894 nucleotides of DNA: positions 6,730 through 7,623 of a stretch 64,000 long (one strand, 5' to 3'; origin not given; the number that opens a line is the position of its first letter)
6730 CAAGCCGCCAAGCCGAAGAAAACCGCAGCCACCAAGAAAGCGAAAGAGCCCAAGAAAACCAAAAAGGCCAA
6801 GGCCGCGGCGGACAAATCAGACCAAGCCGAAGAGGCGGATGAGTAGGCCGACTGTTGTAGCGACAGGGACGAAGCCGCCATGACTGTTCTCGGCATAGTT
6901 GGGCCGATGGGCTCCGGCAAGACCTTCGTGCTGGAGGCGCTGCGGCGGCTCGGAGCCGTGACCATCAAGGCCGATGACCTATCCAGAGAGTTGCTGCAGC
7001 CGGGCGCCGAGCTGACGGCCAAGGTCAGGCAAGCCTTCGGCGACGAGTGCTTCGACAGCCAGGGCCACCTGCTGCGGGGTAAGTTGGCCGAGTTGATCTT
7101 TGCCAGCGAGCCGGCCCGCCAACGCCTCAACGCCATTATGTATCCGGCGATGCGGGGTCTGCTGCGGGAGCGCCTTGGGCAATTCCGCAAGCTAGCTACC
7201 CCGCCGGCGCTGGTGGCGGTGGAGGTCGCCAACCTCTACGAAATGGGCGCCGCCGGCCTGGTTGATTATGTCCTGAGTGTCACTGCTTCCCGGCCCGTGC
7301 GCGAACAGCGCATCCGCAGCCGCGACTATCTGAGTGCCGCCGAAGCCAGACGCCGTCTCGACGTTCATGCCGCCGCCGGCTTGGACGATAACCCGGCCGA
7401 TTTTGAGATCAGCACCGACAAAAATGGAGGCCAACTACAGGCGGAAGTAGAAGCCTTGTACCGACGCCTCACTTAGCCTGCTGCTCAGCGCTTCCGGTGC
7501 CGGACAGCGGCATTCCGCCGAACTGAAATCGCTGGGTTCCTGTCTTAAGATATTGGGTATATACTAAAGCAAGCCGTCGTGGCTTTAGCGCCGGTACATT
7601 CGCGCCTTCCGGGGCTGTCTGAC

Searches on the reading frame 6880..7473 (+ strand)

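Call 11: search_protein_families(library=pfam, proteins=[window:6880-7473:+], max_evalue=0.01)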
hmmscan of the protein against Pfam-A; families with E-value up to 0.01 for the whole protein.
window:6880-7473:+ (198 aa): 5 families
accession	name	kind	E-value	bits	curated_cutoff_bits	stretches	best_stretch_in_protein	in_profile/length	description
PF01121.26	CoaE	-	8.1e-29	101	27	1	3-165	2-160/180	Dephospho-CoA kinase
PF13671.12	AAA_33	-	1.5e-05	25.8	27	1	6-151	4-121/143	AAA domain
PF13238.12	AAA_18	-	0.0001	23.2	29.4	0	5-37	2-30/128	AAA domain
PF13191.12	AAA_16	-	0.0028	18.6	32.6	1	6-111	29-136/167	AAA ATPase domain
PF13304.12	AAA_21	-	0.0073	16.8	27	0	5-35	3-26/304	AAA domain, putative AbiEii toxin, Type IV TA system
